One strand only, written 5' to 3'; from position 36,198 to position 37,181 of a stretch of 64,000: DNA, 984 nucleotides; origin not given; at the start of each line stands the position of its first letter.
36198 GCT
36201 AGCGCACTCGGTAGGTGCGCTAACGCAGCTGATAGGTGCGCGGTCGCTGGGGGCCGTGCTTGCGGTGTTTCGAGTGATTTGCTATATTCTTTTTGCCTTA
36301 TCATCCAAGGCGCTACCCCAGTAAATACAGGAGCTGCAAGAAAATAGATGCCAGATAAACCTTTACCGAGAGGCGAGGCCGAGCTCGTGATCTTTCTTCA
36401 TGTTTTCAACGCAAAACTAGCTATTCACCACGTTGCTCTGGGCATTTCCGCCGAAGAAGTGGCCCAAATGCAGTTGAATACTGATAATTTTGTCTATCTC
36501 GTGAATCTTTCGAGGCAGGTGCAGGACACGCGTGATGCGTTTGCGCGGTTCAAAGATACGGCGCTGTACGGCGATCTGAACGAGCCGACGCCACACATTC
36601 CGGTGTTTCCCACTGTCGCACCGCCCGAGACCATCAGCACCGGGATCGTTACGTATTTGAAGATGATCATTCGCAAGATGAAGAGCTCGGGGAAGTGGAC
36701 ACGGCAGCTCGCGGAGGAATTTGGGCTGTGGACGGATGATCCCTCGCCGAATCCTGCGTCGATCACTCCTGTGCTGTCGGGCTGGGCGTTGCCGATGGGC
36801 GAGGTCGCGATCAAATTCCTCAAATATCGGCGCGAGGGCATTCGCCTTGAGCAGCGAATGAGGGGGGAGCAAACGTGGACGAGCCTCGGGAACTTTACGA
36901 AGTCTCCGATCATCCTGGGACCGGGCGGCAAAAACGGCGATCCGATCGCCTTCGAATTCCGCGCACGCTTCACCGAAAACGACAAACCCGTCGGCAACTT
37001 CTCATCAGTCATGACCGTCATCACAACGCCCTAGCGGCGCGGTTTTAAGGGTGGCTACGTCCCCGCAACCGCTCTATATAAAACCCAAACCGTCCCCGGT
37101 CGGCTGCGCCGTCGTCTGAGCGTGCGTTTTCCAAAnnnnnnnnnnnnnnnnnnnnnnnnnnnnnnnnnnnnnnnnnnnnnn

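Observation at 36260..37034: Unrecognised 228-aa protein family present as two diverged, inverted paralogues with conserved cis-architecture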

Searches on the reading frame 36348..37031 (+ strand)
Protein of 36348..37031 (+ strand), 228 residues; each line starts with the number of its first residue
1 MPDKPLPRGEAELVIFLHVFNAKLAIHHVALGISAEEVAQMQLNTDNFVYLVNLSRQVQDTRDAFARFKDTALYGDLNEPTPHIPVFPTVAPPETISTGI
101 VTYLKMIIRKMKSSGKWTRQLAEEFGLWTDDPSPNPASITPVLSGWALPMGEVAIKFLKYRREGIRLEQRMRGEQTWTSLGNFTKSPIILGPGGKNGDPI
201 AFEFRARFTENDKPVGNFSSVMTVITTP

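Call 7: search_protein_families(library=pfam, proteins=[window:36348-37031:+], max_evalue=10)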
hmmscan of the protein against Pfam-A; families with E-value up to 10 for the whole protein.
window:36348-37031:+ (228 aa): 1 family
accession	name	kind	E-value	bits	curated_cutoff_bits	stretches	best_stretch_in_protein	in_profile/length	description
PF10975.14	DUF2802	-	0.2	12.3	33.5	0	6-18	55-67/68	Protein of unknown function (DUF2802)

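Call 8: search_protein_families(library=ncbifam, proteins=[window:36348-37031:+], max_evalue=10)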
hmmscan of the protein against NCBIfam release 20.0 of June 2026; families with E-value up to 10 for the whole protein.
window:36348-37031:+ (228 aa): 1 family
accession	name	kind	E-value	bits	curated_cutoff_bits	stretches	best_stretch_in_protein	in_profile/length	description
NF010328.0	PRK13763.1-3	equivalog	0.22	11.2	194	1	17-69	69-120/197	putative RNA-processing protein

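Call 9: find_homologous_proteins(query=window:36348-37031:+)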
Query window:36348-37031:+ (228 aa): 3 proteins with E <= 0.001 among 192 candidates.
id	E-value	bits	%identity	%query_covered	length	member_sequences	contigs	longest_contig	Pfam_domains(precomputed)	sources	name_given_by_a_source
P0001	8.8e-141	485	100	94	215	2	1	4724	-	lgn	-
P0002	7.7e-116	403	81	94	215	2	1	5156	-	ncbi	-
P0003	2.7e-74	267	54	100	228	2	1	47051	-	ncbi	-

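Call 10: search_protein_families(library=phrogs, proteins=[window:36348-37031:+], max_evalue=10)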
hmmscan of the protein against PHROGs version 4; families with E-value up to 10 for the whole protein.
window:36348-37031:+ (228 aa): 0 families

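Call 11: search_protein_families(library=padloc, proteins=[window:36348-37031:+], max_evalue=10)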
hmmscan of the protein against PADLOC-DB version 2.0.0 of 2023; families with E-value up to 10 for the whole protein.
window:36348-37031:+ (228 aa): 0 families

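Call 15: find_encoding_contigs(protein=P0003, flank=10000)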
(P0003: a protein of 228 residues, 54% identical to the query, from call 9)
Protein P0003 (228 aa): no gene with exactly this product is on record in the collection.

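Call 16: find_encoding_contigs(protein=P0002, flank=10000)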
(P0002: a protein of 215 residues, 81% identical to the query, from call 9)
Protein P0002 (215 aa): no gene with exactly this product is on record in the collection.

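Call 19: find_related_loci(query=A1, collection=genome_contigs, flank=10000)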
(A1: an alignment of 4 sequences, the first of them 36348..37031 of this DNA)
Query A1 (228 aa) in genome_contigs; peptide patterns used: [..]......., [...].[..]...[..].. (x = any residue, [..] = any of these).
64 stretches matched a pattern; 1 encode a relative of the query (tblastn E <= 1e-3); 1 distinct loci.
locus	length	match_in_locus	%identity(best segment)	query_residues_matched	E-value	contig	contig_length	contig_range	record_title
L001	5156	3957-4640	82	1-228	3e-132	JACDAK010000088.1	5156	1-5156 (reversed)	MAG: Blastocatellia bacterium isolate MGR_bin254 SD2897-2912_k127_4726445, whole genome shotgun sequence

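Call 23: predict_structure(alignment_id=A1)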
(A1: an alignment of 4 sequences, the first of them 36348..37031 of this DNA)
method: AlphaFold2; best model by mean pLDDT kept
length: 228 residues; sequences in the alignment: 4
mean_pLDDT: 46.7   pTM: 0.32
mean pLDDT of the five models: 46.7, 44.1, 42.2, 39.4, 36.9
residues with pLDDT >= 90: 0; 70-90: 14; 50-70: 76; < 50: 138
segments of 3 or more residues with pLDDT < 50: 1-4, 67-73, 79-153, 158-160, 186-228
pLDDT, mean of each block of 10 residues (from residue 1): 50 65 73 72 62 56 48 47 40 38 31 32 32 30 33 49 56 62 51 41 41 36 25
secondary structure, 60 per line:
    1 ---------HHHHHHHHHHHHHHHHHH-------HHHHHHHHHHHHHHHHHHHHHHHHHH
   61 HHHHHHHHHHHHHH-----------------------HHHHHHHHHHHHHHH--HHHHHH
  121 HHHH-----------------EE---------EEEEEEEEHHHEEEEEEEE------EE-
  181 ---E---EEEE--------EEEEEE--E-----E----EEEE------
elements in order: H10-27 H35-74 H98-112 H115-124 E153-160 E164-171 E188-191 E200-205 E219-222
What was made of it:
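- Tried and rejected: The first AlphaFold2 run with four sequences was useless (pLDDT 46.7, call 23).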

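Call 28: search_protein_representatives(alignment_id=A1)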
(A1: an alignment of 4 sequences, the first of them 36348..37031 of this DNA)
Query: 4 sequences, 228 profile positions. Proteins with E-value up to 0.001 (for the whole library): 1206; up to 1e-10: 416; up to 1e-30: 24. The best 150 are listed.
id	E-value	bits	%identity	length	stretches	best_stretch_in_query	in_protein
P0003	2.2e-125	433.0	-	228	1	1-228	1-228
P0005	3.7e-59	216.3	-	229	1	1-228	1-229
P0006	1.5e-48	181.5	-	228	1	1-228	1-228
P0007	1.3e-45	172.0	-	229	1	5-226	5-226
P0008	1.3e-43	165.4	-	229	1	3-228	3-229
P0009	2.5e-43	164.5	-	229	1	7-228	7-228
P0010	5.2e-43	163.4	-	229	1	3-228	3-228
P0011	1.1e-41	159.1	-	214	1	20-228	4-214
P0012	1.2e-37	145.9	-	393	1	1-228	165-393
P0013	1.9e-37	145.2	-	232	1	4-228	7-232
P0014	4.7e-36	140.7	-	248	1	5-228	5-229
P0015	1.4e-35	139.1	-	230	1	1-228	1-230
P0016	3.5e-35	137.8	-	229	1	4-228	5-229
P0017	4.0e-34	134.4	-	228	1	3-228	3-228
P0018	5.3e-34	134.0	-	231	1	1-228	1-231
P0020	2.6e-32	128.4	-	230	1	5-228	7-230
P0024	1.8e-31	125.7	-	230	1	1-228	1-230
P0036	2.9e-28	115.2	-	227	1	1-228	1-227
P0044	1.3e-26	109.8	-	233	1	1-228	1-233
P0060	5.0e-24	101.3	-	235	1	17-228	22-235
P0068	4.2e-23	98.3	-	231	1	1-228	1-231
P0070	4.5e-23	98.2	-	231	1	5-228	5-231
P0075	1.3e-22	96.7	-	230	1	1-228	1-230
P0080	1.7e-22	96.3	-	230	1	5-225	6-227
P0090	3.2e-21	92.2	-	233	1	5-227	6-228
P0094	2.0e-20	89.6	-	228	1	1-228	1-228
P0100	4.0e-20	88.6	-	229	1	3-225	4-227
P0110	4.3e-19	85.2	-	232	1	3-224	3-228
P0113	6.3e-19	84.7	-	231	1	1-228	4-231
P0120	8.4e-19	84.2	-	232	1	6-228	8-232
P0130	3.3e-18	82.3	-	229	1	3-225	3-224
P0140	9.2e-18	80.8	-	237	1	3-228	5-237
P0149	2.6e-17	79.4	-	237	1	5-226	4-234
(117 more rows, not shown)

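Call 30: find_homologous_proteins(query=A2, max_evalue=0.00001)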
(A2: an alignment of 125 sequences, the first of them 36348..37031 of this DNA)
Query A2 (125 sequences) (228 aa, profile of the alignment): 7 proteins with E <= 0.00001 among 5623 candidates.
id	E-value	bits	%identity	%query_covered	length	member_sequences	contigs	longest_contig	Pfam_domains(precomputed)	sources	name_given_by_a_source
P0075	1.8e-71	259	21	100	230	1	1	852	-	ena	-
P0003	1.0e-68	250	54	100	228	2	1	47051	-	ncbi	-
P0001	9.4e-63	230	100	94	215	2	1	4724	-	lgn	-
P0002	1.1e-62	230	81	94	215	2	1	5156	-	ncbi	-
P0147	5.7e-55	205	22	100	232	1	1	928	-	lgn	-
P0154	2.3e-36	144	24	96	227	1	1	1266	-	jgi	jgi:hypothetical protein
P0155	8.5e-36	142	22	97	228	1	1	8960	-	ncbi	ncbi:hypothetical protein BH10ACI1_BH10ACI1_16480 [soil metagenome]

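Call 31: search_protein_families(library=pfam, alignment_id=A2, max_evalue=0.01)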
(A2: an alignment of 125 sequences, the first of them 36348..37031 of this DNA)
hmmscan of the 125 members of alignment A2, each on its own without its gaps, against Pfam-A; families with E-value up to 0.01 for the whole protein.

A. member 1, window:36348-37031:+ (228 aa): 0 families

B. families by the number of members that match (of 125 scanned): 3 families
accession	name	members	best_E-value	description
PF12312.13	NeA_P2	1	0.0022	Nepovirus subgroup A polyprotein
PF02012.26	BNR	1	0.0079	BNR/Asp-box repeat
PF02446.23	Glyco_hydro_77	1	0.0099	4-alpha-glucanotransferase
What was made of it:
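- On FN3 sequence family PF00041: No hit at E<=10 for A or B, and none at E<=0.01 for 125 members (calls 7, 31).
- Closest known: Fibronectin type III domain. Different: No Pfam FN3 model reaches E<=0.01 in any of 125 members (call 31).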

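Call 33: search_solved_structures(query=A2, max_evalue=10)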
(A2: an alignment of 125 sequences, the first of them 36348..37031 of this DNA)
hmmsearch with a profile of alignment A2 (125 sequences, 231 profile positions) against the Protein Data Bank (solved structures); distinct sequences matched with E-value up to 10: 2.
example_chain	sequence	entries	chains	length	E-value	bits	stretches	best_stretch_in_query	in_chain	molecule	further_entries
1st6_A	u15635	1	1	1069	0.86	12.4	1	7-81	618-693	Vinculin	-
6nr7_A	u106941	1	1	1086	0.9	12.4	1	7-81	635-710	Vinculin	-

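Call 34: find_encoding_contigs(protein=P0155, flank=10000)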
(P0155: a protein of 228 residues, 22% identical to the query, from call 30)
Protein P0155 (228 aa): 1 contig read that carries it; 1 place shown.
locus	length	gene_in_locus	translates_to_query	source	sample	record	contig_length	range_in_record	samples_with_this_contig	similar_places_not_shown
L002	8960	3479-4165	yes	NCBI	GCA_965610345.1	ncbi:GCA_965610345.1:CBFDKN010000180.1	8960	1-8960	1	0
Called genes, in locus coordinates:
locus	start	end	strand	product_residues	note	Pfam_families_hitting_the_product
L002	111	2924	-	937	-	-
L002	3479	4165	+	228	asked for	-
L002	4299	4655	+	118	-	PF05635:23S_rRNA_IVP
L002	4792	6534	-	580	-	PF25323:6TM_PilS, PF00989:PAS, PF08448:PAS_4, PF13426:PAS_9, PF00512:HisKA, PF02518:HATPase_c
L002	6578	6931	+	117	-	PF01050:MannoseP_isomer, PF07883:Cupin_2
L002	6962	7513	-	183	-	PF13419:HAD_2 (weak), PF00702:Hydrolase (faint), PF08645:PNK3P, PF13242:Hydrolase_like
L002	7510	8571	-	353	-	PF01075:Glyco_transf_9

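Call 38: find_encoding_contigs(protein=P0005, flank=5000, max_places=4)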
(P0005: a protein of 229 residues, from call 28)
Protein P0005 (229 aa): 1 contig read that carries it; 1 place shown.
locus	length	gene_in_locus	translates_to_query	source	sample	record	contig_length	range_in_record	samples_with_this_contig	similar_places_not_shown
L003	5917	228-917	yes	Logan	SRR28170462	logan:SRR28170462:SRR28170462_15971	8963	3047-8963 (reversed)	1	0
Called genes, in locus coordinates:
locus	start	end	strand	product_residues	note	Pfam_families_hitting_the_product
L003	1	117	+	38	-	?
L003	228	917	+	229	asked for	-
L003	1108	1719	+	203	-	PF00578:AhpC-TSA, PF08534:Redoxin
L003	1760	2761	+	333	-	PF04909:Amidohydro_2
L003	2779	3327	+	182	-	PF00578:AhpC-TSA, PF08534:Redoxin, PF00085:Thioredoxin, PF13098:Thioredoxin_2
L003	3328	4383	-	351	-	PF00144:Beta-lactamase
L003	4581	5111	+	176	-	-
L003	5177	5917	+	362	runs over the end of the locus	PF09992:NAGPA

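Call 39: find_encoding_contigs(protein=P0006, flank=5000, max_places=4)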
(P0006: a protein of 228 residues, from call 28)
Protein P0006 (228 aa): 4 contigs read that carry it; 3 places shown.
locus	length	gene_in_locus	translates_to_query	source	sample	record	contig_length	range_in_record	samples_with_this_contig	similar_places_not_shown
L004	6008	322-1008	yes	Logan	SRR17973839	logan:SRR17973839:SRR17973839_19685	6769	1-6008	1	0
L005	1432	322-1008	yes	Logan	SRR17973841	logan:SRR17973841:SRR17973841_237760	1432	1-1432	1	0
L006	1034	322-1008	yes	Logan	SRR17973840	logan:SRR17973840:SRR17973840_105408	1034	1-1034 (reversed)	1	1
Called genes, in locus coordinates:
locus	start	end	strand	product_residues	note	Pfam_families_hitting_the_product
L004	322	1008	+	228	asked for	-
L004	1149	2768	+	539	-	PF07969:Amidohydro_3 (weak), PF01979:Amidohydro_1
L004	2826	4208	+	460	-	PF07969:Amidohydro_3 (weak), PF01979:Amidohydro_1, PF07969:Amidohydro_3 (weak)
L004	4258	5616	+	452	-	PF01979:Amidohydro_1, PF07969:Amidohydro_3 (weak)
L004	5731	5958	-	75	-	-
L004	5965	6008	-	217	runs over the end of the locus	-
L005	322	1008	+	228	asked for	-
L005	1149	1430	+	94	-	?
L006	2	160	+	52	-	?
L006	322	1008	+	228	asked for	-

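Call 43: list_cluster_members(proteins=[P0007, P0008, P0009, P0010, P0013, P0015, P0016, P0017, P0018, P0012])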
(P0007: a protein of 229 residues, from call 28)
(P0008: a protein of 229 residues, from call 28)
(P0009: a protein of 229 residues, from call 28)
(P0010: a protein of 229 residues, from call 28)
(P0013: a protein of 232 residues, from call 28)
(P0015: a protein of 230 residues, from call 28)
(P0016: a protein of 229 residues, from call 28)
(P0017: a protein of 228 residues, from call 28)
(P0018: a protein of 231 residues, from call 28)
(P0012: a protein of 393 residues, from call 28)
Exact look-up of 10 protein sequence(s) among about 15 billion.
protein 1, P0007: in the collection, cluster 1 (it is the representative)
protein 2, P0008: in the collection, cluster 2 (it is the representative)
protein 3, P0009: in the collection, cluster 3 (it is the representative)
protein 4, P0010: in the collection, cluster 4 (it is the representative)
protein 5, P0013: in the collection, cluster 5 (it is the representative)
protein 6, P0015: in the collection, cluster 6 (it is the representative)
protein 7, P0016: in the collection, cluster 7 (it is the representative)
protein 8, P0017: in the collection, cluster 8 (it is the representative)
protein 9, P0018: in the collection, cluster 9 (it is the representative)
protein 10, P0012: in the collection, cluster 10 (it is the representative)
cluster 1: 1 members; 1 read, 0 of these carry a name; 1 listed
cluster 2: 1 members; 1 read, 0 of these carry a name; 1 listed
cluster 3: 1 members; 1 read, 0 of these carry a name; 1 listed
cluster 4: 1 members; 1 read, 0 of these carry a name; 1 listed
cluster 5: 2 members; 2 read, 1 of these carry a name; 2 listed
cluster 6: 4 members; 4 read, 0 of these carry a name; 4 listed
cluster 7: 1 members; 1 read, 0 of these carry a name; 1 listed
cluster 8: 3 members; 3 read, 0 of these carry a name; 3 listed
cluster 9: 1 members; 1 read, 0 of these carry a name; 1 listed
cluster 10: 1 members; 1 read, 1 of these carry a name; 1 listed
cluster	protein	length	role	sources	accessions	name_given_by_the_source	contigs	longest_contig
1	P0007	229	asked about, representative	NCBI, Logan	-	-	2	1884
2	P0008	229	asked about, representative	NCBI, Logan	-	-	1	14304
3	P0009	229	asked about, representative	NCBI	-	-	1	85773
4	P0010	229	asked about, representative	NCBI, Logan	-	-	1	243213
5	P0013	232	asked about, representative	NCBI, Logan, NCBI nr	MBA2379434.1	MAG: hypothetical protein H0V76_07650 [Blastocatellia bacterium] | hypothetical protein [Blastocatellia bacterium]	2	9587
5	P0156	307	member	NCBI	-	-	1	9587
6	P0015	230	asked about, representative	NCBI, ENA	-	-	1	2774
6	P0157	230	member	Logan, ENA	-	-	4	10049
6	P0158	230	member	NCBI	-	-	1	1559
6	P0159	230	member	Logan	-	-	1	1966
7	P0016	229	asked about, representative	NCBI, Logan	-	-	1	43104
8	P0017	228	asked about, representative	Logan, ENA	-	-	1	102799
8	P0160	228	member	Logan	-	-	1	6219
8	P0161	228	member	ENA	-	-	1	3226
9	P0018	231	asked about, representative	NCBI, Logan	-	-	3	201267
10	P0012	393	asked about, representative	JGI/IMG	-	hypothetical protein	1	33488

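Call 45: find_encoding_contigs(protein=P0010, flank=6000, max_places=3)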
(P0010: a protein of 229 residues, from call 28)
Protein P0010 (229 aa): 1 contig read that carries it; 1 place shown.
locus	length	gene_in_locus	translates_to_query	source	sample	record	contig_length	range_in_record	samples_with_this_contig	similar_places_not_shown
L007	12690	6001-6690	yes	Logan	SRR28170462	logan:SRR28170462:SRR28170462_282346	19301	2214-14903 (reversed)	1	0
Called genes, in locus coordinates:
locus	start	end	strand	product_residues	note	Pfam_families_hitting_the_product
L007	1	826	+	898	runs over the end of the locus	PF08448:PAS_4, PF13426:PAS_9, PF00989:PAS, PF08448:PAS_4, PF13426:PAS_9, PF00512:HisKA, PF02518:HATPase_c, PF00072:Response_reg, +2 more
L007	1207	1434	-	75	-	-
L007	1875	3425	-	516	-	PF09254:FokI_cleav_dom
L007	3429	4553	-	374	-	PF00145:DNA_methylase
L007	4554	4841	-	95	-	PF13560:HTH_31, PF01381:HTH_3, PF13443:HTH_26 (weak)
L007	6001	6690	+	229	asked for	-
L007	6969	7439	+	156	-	-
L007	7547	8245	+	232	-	-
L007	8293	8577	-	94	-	-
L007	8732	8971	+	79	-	PF13443:HTH_26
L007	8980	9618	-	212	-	PF13489:Methyltransf_23, PF08241:Methyltransf_11 (faint), PF08242:Methyltransf_12 (faint)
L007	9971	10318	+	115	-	PF01258:zf-dskA_traR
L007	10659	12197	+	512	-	PF00916:Sulfate_transp, PF01740:STAS (weak)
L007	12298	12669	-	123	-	-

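Call 46: find_encoding_contigs(protein=P0018, flank=6000, max_places=3)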
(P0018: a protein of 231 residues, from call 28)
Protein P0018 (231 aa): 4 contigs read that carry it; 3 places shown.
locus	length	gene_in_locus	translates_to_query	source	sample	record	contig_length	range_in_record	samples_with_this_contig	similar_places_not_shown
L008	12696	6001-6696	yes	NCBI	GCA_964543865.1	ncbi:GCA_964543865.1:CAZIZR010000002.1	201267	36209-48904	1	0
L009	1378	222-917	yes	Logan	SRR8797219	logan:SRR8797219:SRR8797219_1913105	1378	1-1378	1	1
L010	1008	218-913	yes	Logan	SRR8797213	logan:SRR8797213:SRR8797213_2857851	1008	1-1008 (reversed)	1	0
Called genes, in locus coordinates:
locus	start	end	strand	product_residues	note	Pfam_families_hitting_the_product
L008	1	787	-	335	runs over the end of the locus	PF04389:Peptidase_M28, PF01546:Peptidase_M20 (weak)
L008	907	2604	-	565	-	PF05960:DUF885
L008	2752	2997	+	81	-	-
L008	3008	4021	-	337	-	PF01590:GAF, PF13185:GAF_2 (weak), PF00990:GGDEF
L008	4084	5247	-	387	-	PF00990:GGDEF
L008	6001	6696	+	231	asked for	-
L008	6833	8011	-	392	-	PF01676:Metalloenzyme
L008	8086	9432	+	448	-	PF05787:PhoX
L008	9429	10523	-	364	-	PF00092:VWA, PF13519:VWA_2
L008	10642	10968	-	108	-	PF00085:Thioredoxin, PF13098:Thioredoxin_2, PF13905:Thioredoxin_8 (faint)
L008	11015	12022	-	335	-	PF08240:ADH_N, PF00107:ADH_zinc_N, PF13602:ADH_zinc_N_2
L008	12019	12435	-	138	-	PF02082:Rrf2, PF03444:WHD_HrcA (weak)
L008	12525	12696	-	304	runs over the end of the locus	PF07859:Abhydrolase_3, PF20434:BD-FAE, PF01738:DLH, PF00326:Peptidase_S9 (faint)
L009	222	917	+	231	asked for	-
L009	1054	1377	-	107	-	?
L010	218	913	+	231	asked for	-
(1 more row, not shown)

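Call 47: find_encoding_contigs(protein=P0017, flank=6000, max_places=3)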
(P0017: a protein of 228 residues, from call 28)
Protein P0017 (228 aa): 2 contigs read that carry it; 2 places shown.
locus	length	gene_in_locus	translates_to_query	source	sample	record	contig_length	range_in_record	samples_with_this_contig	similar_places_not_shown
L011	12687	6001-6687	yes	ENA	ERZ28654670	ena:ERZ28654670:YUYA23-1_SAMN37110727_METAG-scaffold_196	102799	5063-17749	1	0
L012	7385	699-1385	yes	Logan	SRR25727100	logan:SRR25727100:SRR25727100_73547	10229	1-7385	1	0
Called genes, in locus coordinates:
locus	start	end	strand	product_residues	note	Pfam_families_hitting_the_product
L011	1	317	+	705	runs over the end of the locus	PF02897:Peptidase_S9_N, PF00326:Peptidase_S9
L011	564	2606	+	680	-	PF25174:Beta-prop_THOC3 (faint), PF17164:DUF5122, PF01839:FG-GAP (faint), PF13517:FG-GAP_3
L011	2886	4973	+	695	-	PF17164:DUF5122, PF01839:FG-GAP (faint), PF17164:DUF5122, PF13517:FG-GAP_3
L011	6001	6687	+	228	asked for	-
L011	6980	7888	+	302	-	PF13620:CarboxypepD_reg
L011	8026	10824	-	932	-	PF00912:Transgly, PF00905:Transpeptidase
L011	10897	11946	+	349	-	PF00520:Ion_trans (weak), PF07885:Ion_trans_2, PF02254:TrkA_N, PF02080:TrkA_C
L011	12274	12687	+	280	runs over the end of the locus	PF01370:Epimerase, PF04321:RmlD_sub_bind, PF01073:3Beta_HSD, PF07993:NAD_binding_4, PF16363:GDP_Man_Dehyd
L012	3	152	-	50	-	?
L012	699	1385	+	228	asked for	-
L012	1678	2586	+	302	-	PF13620:CarboxypepD_reg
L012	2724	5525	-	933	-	PF00912:Transgly, PF00905:Transpeptidase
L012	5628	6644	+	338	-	PF00520:Ion_trans (weak), PF07885:Ion_trans_2, PF02254:TrkA_N, PF02080:TrkA_C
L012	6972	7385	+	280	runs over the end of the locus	PF01370:Epimerase, PF04321:RmlD_sub_bind, PF01073:3Beta_HSD, PF07993:NAD_binding_4, PF16363:GDP_Man_Dehyd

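Call 51: predict_structure(alignment_id=A2)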
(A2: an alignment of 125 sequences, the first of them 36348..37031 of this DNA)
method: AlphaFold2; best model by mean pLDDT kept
length: 228 residues; sequences in the alignment: 125
mean_pLDDT: 94.7   pTM: 0.75
mean pLDDT of the five models: 94.7, 94.5, 94.4, 93.7, 92.8
residues with pLDDT >= 90: 206; 70-90: 21; 50-70: 1; < 50: 0
segments of 3 or more residues with pLDDT < 50: none
pLDDT, mean of each block of 10 residues (from residue 1): 87 97 98 98 97 96 97 97 95 93 97 97 94 83 96 95 96 97 97 86 97 96 94
secondary structure, 60 per line:
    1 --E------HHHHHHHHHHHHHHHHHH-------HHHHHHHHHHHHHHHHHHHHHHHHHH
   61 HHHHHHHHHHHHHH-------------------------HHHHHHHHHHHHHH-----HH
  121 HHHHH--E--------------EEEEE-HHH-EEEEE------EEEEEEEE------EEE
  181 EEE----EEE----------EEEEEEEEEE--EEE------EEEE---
elements in order: H10-27 H35-74 H100-113 H119-125 E143-147 E153-157 E164-171 E178-183 E188-190 E201-210 E213-215 E222-225
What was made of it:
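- On FN3 / Ig-like beta-sandwich fold (C-terminal domain only): AlphaFold2 model with pLDDT 94.7 and strands at 143-225 (call 51).
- Checked: Protein features: the AlphaFold2 model has pLDDT 94.7, with helices at 10-27, 35-74, 100-113 and 119-125 and a beta-sandwich at 143-225 (call 51).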
